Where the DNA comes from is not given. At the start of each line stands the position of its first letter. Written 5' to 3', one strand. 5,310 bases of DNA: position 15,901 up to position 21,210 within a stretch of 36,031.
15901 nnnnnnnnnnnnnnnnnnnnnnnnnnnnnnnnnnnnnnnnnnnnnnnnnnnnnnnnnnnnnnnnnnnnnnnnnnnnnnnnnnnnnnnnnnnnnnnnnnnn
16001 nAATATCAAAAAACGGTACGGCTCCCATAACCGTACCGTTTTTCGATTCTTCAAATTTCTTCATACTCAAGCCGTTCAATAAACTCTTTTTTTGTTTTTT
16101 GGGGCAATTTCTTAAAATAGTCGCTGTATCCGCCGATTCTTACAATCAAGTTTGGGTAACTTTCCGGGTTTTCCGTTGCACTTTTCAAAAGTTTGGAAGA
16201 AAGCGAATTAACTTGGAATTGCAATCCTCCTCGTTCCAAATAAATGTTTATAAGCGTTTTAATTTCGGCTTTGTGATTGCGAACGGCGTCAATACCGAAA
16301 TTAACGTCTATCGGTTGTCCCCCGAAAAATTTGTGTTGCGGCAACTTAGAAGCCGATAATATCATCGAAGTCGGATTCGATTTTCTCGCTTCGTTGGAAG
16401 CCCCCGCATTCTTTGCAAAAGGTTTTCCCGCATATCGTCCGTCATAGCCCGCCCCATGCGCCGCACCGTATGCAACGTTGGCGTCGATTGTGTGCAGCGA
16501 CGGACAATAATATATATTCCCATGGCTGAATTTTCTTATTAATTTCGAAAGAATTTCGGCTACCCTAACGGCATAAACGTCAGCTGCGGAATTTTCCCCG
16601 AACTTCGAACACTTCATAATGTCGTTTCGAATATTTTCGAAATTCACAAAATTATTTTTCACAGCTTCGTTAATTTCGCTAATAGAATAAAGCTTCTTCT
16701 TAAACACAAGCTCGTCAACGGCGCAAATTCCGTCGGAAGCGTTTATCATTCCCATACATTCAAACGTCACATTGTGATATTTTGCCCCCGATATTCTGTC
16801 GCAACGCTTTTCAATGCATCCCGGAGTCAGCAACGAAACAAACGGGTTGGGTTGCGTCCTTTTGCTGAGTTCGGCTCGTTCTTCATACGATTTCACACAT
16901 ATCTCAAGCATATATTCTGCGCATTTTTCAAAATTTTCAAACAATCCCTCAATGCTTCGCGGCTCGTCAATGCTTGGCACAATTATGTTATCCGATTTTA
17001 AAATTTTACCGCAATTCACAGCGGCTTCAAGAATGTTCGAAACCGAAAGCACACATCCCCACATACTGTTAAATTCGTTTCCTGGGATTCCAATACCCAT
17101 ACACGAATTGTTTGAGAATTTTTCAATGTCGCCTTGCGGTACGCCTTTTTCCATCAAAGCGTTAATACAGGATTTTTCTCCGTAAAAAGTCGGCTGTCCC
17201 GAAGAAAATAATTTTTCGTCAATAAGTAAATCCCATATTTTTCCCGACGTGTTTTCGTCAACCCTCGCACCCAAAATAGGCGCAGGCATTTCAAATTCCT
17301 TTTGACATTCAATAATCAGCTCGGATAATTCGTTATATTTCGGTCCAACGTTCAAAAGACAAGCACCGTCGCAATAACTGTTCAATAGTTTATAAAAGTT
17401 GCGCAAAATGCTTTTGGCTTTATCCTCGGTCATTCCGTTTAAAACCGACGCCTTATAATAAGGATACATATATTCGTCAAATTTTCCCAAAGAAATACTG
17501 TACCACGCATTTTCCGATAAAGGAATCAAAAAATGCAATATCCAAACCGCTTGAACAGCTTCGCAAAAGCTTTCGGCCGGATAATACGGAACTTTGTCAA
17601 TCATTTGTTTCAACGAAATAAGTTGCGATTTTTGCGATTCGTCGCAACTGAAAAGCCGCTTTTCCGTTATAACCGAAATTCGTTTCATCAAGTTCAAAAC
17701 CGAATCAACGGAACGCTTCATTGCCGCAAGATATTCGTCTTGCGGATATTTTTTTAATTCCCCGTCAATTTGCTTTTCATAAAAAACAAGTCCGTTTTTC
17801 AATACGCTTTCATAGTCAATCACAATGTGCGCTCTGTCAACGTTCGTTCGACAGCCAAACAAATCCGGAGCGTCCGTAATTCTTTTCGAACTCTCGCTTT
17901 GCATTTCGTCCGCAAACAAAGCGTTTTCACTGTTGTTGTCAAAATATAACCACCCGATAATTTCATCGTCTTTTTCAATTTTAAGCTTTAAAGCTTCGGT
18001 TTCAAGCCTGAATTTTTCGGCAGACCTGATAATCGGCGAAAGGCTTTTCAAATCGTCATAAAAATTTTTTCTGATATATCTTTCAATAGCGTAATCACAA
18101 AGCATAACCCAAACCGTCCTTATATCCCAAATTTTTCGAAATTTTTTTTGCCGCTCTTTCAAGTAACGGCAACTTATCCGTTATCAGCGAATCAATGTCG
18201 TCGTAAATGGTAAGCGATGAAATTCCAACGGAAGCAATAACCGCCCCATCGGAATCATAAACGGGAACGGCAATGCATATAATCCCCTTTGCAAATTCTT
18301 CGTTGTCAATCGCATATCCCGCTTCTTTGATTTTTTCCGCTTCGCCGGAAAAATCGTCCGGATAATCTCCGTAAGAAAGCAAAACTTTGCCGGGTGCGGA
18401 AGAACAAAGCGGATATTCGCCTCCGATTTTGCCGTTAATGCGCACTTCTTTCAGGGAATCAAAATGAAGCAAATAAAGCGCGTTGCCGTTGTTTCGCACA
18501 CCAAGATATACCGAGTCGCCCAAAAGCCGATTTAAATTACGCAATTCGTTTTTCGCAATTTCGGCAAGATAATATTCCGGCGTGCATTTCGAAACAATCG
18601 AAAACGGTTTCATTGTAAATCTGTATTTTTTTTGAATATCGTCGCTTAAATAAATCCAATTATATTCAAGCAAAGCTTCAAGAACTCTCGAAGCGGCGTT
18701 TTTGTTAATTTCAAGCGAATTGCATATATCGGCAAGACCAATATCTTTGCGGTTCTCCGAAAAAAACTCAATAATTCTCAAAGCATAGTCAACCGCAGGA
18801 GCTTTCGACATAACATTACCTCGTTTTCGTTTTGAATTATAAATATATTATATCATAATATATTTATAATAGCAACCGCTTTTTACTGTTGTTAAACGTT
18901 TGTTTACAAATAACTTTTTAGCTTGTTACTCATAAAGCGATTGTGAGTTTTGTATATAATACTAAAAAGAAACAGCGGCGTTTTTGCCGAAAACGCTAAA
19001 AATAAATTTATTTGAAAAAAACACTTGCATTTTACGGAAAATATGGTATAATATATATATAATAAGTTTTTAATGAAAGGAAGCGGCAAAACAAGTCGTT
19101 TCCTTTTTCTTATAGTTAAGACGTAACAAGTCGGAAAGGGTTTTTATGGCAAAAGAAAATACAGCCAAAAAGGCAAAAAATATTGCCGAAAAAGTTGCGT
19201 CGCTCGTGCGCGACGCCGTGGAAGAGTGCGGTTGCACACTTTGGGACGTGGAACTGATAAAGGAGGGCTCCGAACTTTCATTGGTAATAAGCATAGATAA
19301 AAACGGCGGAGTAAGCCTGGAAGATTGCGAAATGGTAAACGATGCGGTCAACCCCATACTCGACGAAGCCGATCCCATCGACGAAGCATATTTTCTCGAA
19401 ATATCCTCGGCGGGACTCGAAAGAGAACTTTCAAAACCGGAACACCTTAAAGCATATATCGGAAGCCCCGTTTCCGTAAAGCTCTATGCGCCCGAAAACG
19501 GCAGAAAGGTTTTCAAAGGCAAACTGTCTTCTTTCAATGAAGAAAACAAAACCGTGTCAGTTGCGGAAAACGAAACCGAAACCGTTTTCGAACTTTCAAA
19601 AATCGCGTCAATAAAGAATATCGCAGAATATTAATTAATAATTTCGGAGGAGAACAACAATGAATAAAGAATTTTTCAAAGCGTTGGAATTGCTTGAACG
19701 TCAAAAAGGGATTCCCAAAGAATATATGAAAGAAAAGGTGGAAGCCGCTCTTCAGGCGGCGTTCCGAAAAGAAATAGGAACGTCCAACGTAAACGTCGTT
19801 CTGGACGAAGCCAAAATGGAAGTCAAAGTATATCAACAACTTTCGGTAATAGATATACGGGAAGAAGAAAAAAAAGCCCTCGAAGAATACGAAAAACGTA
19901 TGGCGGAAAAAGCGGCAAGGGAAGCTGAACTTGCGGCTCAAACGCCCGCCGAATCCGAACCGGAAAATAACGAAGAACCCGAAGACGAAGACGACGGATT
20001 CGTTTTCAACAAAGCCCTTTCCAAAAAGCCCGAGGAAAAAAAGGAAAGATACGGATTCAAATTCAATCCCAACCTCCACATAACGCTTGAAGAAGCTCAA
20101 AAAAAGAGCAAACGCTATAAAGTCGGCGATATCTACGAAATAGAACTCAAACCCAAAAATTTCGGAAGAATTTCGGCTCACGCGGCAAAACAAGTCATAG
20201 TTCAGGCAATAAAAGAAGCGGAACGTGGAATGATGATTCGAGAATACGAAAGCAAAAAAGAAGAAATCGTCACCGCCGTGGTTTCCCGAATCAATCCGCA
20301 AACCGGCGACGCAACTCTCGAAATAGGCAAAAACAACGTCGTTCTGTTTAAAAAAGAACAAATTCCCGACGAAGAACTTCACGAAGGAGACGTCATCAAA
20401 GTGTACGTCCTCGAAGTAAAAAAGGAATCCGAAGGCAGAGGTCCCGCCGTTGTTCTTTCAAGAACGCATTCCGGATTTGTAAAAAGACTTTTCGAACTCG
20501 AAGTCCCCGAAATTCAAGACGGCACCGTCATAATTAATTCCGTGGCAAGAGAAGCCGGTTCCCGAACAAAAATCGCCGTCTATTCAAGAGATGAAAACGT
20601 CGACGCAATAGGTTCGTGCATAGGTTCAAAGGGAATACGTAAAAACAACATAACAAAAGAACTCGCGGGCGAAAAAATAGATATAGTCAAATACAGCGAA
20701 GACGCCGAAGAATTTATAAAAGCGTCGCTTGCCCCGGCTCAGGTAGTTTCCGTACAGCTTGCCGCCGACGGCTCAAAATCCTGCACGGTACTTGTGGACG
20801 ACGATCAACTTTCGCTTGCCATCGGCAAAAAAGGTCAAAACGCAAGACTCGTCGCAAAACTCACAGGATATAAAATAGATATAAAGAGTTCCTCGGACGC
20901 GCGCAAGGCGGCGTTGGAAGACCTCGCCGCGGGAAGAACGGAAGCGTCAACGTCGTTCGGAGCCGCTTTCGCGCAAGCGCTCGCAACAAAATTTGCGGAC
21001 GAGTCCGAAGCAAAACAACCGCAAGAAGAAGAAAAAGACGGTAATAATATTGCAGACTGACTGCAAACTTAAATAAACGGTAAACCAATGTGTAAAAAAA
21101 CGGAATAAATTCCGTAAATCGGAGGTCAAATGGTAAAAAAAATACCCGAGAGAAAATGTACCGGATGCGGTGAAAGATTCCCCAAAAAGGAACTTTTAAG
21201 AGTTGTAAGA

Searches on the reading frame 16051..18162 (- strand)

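Call 9: search_protein_families(library=pfam, proteins=[window:16051-18162:-], max_evalue=0.01)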
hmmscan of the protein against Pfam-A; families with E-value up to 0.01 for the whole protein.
window:16051-18162:- (703 aa): 3 families
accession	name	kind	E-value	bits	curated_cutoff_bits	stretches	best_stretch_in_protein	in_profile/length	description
PF02901.20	PFL-like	-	3.6e-80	270.9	24.3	1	66-566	111-647/647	Pyruvate formate lyase-like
PF01228.26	Gly_radical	-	1.6e-16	61.2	22.2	1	583-683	2-105/106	Glycine radical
PF11230.13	YjjI-like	-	8.4e-11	41.3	23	1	195-335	70-204/485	Glycyl radical enzyme YjjI-like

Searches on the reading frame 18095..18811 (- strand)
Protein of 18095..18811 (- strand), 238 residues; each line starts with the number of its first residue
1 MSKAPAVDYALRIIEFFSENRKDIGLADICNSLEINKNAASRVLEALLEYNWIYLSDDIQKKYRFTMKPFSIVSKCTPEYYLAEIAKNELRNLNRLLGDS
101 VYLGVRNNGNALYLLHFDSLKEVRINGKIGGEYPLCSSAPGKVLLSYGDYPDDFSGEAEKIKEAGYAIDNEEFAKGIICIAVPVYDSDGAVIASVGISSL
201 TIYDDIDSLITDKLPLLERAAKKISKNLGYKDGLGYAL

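Call 9: search_protein_families(library=pfam, proteins=[window:18095-18811:-], max_evalue=0.01)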
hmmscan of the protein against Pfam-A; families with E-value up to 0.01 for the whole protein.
window:18095-18811:- (238 aa): 4 families
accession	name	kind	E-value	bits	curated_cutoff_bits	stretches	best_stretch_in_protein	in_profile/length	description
PF01614.24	IclR_C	-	3e-24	86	24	2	152-225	101-173/174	Bacterial transcriptional regulator IclR C-terminal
PF09339.16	HTH_IclR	-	6e-07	29.6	22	1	7-53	2-48/52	IclR helix-turn-helix domain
PF08280.17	HTH_Mga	-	0.007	16.8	23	0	44-68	11-34/59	M protein trans-acting positive regulator (MGA) HTH domain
PF08279.18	HTH_11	-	0.0093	16.3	25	0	11-51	3-43/55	HTH domain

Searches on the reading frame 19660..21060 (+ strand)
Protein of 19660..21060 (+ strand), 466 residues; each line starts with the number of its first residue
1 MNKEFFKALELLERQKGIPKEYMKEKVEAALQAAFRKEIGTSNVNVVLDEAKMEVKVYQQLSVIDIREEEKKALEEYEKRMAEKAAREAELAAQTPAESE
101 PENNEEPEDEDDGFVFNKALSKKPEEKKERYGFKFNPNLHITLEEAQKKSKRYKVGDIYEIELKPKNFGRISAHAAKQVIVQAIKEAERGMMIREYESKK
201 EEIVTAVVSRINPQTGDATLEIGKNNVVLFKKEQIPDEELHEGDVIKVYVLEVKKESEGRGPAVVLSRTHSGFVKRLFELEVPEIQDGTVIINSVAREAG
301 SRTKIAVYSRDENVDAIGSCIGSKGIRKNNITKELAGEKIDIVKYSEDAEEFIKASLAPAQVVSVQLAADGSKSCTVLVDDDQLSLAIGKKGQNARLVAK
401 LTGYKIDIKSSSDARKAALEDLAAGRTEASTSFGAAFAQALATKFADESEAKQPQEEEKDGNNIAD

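Call 46: search_protein_families(library=pfam, proteins=[window:19660-21060:+], max_evalue=0.0001)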
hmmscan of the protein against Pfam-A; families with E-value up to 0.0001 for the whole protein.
window:19660-21060:+ (466 aa): 4 families
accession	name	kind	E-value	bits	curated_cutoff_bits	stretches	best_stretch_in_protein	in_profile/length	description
PF13184.12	KH_5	-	1.4e-28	99.2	27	1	299-366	1-68/69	NusA-like KH domain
PF08529.16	NusA_N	-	5.1e-28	98.1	23.8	2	136-189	67-118/119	NusA N-terminal domain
PF00013.35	KH_1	-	9.1e-07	29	21.5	0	375-412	2-40/66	KH domain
PF23095.1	KH_NusA_C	-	6.2e-05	23.4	34.2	0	379-412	5-38/59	Transcription termination/antitermination protein NusA, KH domain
